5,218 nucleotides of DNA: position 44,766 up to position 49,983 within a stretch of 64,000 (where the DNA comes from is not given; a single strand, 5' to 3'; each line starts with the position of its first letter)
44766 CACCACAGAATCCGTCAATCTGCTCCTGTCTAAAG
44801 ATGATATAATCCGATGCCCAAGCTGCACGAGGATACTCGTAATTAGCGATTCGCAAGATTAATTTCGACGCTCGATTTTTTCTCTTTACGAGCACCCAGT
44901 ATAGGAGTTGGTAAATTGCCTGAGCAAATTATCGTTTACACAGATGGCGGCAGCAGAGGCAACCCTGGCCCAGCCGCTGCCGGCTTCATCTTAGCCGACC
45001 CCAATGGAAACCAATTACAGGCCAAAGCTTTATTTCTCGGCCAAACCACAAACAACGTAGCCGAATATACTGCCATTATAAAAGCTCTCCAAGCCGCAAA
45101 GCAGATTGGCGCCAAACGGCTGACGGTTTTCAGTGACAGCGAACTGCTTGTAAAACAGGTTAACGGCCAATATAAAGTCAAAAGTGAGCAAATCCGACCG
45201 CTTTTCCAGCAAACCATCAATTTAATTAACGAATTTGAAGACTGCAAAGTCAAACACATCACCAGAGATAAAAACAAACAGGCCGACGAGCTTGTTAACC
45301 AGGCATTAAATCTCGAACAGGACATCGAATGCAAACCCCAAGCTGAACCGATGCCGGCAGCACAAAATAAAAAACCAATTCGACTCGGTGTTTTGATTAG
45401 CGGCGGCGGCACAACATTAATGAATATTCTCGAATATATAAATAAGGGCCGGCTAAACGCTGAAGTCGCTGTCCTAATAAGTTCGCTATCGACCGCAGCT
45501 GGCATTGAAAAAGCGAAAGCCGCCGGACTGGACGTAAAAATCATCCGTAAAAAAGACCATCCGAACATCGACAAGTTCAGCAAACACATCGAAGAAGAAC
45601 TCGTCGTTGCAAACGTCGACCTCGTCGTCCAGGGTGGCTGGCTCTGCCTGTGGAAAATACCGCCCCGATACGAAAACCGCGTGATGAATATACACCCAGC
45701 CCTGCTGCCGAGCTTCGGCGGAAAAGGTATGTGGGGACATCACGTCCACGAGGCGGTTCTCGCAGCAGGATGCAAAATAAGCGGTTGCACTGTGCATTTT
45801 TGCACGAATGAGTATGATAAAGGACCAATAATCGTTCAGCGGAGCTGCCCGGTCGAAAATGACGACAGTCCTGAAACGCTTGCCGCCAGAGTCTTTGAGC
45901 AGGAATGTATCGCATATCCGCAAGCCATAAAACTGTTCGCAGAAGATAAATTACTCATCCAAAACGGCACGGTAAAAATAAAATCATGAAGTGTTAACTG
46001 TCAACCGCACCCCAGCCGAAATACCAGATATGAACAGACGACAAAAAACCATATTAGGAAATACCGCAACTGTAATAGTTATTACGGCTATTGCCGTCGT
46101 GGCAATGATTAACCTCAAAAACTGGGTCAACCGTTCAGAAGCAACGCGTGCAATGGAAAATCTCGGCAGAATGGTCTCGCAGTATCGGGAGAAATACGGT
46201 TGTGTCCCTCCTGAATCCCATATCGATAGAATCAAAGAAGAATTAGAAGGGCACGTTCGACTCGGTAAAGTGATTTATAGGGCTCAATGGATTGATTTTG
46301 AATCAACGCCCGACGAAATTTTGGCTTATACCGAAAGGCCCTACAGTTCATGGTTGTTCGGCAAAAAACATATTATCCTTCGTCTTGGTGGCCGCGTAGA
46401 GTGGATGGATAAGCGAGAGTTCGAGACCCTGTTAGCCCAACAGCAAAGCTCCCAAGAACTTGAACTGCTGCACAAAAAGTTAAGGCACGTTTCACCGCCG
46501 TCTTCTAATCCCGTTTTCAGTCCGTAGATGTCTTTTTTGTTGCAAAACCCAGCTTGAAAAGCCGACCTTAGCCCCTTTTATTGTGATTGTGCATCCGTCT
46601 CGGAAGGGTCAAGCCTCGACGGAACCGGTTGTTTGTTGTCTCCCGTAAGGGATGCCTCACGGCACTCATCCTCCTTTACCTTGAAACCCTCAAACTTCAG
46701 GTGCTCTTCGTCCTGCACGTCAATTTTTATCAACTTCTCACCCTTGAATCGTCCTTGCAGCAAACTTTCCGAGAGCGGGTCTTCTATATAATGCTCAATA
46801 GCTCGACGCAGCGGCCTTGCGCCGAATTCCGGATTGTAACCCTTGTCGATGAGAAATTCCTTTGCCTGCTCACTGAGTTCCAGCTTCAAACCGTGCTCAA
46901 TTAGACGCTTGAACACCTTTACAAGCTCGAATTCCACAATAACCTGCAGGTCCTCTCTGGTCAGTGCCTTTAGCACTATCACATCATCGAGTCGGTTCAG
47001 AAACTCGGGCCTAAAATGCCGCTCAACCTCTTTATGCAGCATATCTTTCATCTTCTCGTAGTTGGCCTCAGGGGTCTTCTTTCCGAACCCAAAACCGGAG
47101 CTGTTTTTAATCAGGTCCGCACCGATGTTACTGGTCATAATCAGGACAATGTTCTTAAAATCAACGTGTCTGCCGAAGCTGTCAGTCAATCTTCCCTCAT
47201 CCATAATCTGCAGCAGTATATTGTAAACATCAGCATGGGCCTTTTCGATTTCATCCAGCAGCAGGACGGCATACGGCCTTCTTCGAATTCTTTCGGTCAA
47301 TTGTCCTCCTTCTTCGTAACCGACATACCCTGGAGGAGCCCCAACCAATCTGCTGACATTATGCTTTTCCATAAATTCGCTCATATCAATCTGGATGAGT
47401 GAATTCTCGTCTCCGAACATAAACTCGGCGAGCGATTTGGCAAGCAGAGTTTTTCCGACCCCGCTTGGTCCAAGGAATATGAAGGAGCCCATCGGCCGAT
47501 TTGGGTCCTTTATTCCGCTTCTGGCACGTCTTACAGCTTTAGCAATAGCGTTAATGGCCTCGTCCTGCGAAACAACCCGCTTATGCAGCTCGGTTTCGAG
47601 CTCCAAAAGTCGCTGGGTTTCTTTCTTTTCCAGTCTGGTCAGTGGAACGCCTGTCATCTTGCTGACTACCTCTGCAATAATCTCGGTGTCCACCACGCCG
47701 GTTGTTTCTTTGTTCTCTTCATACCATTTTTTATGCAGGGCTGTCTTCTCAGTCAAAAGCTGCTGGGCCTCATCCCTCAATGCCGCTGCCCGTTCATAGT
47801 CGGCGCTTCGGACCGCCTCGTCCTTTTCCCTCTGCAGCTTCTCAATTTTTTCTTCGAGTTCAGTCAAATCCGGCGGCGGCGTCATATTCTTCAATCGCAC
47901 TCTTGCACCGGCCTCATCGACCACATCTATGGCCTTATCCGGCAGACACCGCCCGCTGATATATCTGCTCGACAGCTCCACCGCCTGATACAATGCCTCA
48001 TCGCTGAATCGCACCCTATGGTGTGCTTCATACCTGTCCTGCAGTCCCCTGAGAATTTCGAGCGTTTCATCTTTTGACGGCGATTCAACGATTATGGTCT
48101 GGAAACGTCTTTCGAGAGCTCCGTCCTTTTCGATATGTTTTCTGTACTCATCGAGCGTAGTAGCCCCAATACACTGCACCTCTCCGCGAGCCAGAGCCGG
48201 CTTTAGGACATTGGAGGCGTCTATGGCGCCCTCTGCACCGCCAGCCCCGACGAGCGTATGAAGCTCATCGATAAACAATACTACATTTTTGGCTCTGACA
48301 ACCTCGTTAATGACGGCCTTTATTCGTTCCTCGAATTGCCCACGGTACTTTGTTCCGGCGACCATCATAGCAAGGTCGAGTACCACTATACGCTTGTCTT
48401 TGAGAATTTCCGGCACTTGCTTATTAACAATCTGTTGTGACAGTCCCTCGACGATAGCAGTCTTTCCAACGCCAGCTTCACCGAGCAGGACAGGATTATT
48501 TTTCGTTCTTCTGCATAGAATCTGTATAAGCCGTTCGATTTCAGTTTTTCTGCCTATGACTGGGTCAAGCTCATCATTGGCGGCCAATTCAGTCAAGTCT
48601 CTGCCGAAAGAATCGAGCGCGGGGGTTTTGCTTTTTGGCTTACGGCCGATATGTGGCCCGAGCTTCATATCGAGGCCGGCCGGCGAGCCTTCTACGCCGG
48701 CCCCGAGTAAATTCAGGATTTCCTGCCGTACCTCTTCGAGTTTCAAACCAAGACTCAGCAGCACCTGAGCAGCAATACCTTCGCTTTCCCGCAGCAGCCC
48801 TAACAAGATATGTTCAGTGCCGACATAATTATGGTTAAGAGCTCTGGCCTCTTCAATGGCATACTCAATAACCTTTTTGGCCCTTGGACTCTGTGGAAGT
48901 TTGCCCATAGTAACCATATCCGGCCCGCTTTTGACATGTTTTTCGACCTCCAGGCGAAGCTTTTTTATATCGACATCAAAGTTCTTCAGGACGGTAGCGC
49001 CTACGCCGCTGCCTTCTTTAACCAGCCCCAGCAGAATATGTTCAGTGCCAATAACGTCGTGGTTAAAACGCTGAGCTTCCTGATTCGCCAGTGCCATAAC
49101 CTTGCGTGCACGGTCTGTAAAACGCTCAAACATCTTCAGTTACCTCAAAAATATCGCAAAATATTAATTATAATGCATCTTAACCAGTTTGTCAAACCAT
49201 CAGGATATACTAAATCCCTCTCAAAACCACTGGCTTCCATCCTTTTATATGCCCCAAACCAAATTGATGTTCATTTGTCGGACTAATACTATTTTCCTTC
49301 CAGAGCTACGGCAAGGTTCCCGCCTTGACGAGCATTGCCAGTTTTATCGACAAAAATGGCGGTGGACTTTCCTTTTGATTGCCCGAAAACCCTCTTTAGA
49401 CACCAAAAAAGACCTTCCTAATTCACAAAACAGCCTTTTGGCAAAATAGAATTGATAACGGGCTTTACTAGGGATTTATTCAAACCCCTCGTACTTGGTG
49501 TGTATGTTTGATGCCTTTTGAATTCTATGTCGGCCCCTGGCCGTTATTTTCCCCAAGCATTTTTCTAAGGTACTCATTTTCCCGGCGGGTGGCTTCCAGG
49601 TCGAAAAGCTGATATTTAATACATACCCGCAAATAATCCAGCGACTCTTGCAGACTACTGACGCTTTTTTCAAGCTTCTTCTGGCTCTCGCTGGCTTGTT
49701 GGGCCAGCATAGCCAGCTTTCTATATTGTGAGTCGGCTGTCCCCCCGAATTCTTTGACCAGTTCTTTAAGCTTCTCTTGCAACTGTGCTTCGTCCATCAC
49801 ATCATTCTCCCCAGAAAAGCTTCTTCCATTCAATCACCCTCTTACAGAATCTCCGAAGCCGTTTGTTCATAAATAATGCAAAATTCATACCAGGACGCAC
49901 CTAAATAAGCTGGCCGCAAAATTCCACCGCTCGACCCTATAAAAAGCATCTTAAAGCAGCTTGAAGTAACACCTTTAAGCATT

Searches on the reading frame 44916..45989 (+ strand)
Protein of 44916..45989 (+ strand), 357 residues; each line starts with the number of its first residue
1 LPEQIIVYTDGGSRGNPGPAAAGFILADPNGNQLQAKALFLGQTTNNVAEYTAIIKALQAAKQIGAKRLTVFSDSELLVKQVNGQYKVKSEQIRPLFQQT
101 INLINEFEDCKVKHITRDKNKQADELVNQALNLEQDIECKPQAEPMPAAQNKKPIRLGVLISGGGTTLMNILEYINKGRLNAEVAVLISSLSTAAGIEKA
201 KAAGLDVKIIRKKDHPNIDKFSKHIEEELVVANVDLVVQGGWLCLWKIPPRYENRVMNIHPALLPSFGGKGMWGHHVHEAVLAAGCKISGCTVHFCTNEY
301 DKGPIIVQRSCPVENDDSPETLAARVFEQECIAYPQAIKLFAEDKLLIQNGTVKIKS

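Call 24: search_protein_families(library=pfam, proteins=[window:44916-45989:+])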
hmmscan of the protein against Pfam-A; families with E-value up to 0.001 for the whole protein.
window:44916-45989:+ (357 aa): 3 families
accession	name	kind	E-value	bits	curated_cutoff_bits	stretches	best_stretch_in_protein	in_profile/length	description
PF00551.24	Formyl_trans_N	-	9.8e-36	123.6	26.1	1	156-338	2-181/181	Formyl transferase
PF13456.12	RVT_3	-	2.2e-26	92.7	21.6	1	9-130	2-123/123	Reverse transcriptase-like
PF00075.30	RNase_H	-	1.6e-16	61.2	25.8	1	3-131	2-140/141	RNase H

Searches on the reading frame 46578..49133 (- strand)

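Call 24: search_protein_families(library=pfam, proteins=[window:46578-49133:-])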
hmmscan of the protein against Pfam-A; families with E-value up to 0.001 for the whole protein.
window:46578-49133:- (851 aa): 23 families
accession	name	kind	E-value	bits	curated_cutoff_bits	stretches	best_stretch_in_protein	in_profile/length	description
PF07724.20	AAA_2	-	4.2e-70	235.5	27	1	546-717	1-165/166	AAA domain (Cdc48 subfamily)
PF17871.7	AAA_lid_9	-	3e-35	120.7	22.8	1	353-454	1-102/104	AAA lid domain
PF02861.25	Clp_N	-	2.1e-33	114.7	20.7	2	92-144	1-53/53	Clp amino terminal domain, pathogenicity island component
PF10431.15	ClpB_D2-small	-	2.6e-25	88.7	21.9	1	724-802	1-79/81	C-terminal, D2-small domain, of ClpB protein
PF00004.35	AAA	-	1.1e-23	84.6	21.2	2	215-335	2-119/131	ATPase family associated with various cellular activities (AAA)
PF07728.20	AAA_5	-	1.1e-17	64.7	22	1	551-670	2-123/139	AAA domain (dynein-related subfamily)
PF13191.12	AAA_16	-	4.1e-12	47.3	32.6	1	192-238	2-51/167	AAA ATPase domain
PF13401.12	AAA_22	-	2e-11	44.8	27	1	550-645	7-109/130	AAA domain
PF00158.32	Sigma54_activat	-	1.2e-10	41.8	20.2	1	548-656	22-128/168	Sigma-54 interaction domain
PF02151.25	UVR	-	6.4e-07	29.4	21.5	1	427-458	1-32/36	UvrB/uvrC motif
PF12775.13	AAA_7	-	1.1e-06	28.7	25.8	0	551-596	36-81/181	P-loop containing dynein motor region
PF20720.3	nSTAND3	-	3.5e-06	27.2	27.2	0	552-586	21-55/155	Novel STAND NTPase 3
PF01695.23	IstB_IS21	-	6.8e-06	26.2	24.1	0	199-275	80-152/238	IstB-like ATP binding protein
PF13173.12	AAA_14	-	1.5e-05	25.4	27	0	552-646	6-87/129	AAA domain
PF05621.17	TniB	-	1.5e-05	25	22.4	0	216-349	40-184/189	Bacterial TniB protein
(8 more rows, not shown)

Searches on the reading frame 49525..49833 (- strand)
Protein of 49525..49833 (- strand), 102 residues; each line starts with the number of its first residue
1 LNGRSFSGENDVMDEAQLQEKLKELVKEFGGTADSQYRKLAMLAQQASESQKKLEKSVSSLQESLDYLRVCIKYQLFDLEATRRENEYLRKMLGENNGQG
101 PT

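Call 117: search_protein_families(library=pfam, proteins=[window:49525-49833:-], max_evalue=0.01)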
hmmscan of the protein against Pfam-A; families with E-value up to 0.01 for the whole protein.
window:49525-49833:- (102 aa): 3 families
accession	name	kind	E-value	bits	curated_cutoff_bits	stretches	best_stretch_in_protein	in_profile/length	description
PF01442.23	Apolipoprotein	-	0.0048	17.1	90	1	17-66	125-175/190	Apolipoprotein A1/A4/E domain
PF10224.14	DUF2205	-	0.0055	17.2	26.7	0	38-91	5-58/75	Short coiled-coil protein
PF16526.10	CLZ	-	0.0069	17.2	26.7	0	45-82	20-57/71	C-terminal leucine zipper domain of cyclic nucleotide-gated channels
